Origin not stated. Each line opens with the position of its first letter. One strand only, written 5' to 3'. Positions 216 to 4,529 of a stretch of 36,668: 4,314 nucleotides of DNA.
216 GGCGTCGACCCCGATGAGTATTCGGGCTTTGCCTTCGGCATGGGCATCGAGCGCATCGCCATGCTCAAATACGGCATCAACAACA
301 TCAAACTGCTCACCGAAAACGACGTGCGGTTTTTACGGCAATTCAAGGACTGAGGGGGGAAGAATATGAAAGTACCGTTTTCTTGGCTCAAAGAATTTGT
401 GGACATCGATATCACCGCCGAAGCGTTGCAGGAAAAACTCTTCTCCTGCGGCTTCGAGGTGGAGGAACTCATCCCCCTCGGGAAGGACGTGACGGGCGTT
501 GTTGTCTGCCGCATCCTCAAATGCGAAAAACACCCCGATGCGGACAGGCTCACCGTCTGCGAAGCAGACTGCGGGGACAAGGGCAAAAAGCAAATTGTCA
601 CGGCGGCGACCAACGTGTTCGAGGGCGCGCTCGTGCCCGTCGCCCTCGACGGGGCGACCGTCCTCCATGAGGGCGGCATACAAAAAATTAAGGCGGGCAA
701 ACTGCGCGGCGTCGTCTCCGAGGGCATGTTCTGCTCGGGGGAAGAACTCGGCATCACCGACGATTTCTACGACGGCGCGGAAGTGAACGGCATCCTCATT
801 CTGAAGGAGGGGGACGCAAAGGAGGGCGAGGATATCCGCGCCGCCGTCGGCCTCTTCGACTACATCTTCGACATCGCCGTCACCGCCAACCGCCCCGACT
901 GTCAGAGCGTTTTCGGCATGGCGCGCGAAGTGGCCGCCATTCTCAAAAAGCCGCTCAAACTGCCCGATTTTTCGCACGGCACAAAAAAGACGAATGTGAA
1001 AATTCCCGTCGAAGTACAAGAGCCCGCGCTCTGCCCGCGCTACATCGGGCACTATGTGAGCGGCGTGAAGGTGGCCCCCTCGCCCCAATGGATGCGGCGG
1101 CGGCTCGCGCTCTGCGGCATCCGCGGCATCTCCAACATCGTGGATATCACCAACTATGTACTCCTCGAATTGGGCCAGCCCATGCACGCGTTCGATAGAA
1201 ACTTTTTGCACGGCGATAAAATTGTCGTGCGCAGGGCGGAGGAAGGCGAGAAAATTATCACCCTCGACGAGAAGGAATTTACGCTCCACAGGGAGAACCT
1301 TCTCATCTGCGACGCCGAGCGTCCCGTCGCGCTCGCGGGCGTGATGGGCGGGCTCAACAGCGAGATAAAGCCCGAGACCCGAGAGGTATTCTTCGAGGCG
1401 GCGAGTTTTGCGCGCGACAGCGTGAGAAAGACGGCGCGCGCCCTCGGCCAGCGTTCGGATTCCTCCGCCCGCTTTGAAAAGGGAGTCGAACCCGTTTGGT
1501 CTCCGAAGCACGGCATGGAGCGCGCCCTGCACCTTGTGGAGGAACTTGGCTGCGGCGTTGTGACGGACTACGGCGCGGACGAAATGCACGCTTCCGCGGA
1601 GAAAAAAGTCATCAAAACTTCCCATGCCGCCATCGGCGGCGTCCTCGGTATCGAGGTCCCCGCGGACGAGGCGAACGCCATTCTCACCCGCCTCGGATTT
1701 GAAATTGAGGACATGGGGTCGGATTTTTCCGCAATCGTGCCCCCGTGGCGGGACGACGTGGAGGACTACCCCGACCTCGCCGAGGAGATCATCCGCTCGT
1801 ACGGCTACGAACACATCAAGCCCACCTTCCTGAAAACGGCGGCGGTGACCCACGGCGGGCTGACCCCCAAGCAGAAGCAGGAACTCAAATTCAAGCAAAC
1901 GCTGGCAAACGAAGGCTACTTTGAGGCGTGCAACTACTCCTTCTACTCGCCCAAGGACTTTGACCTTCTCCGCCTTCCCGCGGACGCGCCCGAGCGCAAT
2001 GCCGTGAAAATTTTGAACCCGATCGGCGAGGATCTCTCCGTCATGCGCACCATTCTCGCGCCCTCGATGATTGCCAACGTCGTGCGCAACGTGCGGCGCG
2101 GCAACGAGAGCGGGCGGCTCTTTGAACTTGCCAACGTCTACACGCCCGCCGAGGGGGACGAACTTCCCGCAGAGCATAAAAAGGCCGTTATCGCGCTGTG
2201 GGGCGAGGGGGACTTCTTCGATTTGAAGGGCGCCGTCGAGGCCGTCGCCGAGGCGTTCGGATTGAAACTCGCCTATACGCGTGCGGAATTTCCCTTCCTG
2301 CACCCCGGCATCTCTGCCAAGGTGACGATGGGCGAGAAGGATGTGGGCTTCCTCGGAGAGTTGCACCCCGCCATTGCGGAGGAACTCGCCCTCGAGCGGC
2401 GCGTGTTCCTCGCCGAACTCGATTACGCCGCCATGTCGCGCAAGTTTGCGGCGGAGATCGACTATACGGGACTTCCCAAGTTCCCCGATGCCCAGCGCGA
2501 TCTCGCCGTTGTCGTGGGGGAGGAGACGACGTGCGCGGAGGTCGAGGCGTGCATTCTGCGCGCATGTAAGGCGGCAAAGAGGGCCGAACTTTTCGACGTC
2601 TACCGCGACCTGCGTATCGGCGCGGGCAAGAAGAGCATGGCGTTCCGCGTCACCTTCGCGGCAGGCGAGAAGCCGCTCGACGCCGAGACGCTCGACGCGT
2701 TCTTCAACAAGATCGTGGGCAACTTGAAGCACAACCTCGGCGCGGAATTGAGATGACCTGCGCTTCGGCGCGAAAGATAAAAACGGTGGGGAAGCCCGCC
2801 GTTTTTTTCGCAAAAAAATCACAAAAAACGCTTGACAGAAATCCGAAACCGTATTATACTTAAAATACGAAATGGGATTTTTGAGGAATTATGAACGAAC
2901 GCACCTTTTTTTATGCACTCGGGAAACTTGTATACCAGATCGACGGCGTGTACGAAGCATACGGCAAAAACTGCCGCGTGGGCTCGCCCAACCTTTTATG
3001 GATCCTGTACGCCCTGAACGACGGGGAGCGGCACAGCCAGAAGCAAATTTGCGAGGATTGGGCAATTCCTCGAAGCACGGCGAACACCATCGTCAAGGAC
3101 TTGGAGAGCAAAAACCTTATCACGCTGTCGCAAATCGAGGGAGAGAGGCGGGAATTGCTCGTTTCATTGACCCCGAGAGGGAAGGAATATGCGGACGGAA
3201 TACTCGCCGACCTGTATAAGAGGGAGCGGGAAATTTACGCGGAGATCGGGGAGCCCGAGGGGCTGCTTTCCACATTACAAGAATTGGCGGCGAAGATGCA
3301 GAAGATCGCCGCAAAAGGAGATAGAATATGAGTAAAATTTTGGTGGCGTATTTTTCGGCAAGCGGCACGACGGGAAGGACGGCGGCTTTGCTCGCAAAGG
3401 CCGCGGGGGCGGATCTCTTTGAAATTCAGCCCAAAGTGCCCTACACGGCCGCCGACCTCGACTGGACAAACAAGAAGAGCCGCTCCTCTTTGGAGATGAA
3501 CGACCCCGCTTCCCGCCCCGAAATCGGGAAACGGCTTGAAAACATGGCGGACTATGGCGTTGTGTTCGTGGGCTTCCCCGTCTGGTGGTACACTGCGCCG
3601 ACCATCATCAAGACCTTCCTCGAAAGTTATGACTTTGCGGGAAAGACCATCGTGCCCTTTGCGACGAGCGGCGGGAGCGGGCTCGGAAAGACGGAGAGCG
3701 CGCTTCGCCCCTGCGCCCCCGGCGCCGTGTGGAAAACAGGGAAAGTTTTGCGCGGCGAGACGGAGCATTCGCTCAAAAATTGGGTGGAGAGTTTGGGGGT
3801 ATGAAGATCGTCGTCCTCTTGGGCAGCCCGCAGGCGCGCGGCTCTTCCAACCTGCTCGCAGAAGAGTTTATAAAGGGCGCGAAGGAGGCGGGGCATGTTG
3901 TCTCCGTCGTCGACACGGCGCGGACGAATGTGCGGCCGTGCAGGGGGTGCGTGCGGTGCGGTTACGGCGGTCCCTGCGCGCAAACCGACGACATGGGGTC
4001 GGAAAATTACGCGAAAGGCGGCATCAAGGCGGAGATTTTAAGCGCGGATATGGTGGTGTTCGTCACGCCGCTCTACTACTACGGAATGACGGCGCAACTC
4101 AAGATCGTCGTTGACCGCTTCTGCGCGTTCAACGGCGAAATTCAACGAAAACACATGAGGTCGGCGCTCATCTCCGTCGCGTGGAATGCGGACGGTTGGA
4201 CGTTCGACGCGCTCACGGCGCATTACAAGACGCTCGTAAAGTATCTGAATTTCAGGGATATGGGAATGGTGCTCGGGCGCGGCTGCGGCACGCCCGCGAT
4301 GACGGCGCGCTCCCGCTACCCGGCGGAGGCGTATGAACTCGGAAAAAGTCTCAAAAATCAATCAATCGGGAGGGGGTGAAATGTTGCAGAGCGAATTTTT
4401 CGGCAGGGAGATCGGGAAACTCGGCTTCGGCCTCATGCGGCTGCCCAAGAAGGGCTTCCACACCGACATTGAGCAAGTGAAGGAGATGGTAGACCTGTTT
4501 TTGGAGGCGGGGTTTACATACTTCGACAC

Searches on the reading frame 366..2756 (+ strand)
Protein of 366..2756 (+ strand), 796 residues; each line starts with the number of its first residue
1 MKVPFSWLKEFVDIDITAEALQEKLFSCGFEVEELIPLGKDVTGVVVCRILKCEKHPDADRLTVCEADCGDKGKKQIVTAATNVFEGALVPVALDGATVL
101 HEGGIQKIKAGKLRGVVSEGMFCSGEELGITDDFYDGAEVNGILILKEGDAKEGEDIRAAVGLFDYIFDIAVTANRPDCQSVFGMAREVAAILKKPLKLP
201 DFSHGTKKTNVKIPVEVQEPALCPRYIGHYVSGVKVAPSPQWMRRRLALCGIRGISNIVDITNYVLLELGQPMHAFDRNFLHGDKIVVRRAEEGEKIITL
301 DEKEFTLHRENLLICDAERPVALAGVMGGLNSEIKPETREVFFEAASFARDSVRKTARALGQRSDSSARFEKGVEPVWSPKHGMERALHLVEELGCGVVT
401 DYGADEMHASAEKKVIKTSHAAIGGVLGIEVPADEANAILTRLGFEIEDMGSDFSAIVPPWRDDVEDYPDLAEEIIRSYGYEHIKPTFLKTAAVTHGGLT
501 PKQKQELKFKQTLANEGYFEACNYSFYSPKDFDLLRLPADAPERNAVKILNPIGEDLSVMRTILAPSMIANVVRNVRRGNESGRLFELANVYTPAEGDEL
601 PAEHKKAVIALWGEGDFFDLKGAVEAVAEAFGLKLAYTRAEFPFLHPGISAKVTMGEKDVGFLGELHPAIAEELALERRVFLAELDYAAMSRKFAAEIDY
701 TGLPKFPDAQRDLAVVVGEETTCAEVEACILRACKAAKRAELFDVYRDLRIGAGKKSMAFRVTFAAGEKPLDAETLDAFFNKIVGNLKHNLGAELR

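Call 9: search_protein_families(library=pfam, proteins=[window:366-2756:+])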
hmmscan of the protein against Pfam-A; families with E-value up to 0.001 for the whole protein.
window:366-2756:+ (796 aa): 5 families
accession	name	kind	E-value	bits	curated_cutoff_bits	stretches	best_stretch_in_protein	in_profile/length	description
PF03483.22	B3_4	-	1.8e-64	217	29.3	1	223-394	2-172/174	B3/4 domain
PF17759.6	tRNA_synthFbeta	-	2.8e-60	203.9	22.4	1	486-686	2-213/214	Phenylalanyl tRNA synthetase beta chain CLM domain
PF03147.19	FDX-ACB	-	1e-20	74.4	31.1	1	704-796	1-94/94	Ferredoxin-fold anticodon binding domain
PF03484.21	B5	-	3.6e-19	69.2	28.6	1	416-481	1-67/67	tRNA synthetase B5 domain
PF01588.26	tRNA_bind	-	1.5e-16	60.7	27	1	45-135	1-77/96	Putative tRNA binding domain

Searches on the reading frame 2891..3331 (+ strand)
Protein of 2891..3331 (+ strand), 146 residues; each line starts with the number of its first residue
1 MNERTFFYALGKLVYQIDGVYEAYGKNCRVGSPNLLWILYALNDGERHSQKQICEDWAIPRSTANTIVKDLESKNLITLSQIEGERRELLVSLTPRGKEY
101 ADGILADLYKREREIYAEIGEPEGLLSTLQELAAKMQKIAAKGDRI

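Call 9: search_protein_families(library=pfam, proteins=[window:2891-3331:+])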
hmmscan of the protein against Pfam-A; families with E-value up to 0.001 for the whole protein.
window:2891-3331:+ (146 aa): 5 families
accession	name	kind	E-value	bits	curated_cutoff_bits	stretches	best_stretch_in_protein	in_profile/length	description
PF12802.13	MarR_2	-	1.6e-07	31.9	27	1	37-87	9-60/61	MarR family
PF13463.12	HTH_27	-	1.5e-05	25.6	22.2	1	37-97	7-68/68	Winged helix DNA-binding domain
PF01047.28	MarR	-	6.5e-05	23.2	24.6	1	37-88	7-58/59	MarR family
PF13412.12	HTH_24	-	9.6e-05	22.3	21.9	1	38-78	8-48/48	Winged helix-turn-helix DNA-binding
PF13730.12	HTH_36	-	0.00057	20.1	25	1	35-77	10-55/55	Helix-turn-helix domain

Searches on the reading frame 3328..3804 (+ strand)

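Call 9: search_protein_families(library=pfam, proteins=[window:3328-3804:+])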
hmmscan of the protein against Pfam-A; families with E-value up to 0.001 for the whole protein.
window:3328-3804:+ (158 aa): 3 families
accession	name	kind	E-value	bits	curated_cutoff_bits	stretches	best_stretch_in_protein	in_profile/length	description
PF12682.12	Flavodoxin_4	-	5.8e-75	250.4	24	1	3-155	1-154/155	Flavodoxin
PF03358.20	FMN_red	-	6e-06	26.3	24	1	11-129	12-131/152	NADPH-dependent FMN reductase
PF02525.22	Flavodoxin_2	-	9.5e-06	25.9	27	1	4-108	3-110/198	Flavodoxin-like fold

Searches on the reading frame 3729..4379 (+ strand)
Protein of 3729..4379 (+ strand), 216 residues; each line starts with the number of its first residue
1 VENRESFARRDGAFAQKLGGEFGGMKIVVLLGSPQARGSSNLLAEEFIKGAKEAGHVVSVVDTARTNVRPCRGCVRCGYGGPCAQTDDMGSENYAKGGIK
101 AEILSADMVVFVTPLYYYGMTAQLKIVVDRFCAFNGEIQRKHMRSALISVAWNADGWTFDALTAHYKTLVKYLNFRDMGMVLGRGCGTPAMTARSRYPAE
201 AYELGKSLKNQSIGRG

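Call 9: search_protein_families(library=pfam, proteins=[window:3729-4379:+])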
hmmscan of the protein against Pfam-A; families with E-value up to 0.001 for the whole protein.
window:3729-4379:+ (216 aa): 2 families
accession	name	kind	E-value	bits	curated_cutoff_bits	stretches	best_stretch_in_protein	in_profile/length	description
PF02525.22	Flavodoxin_2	-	7.5e-17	62.1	27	1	25-188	1-180/198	Flavodoxin-like fold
PF03358.20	FMN_red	-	9.3e-17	61.4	24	1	25-150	1-114/152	NADPH-dependent FMN reductase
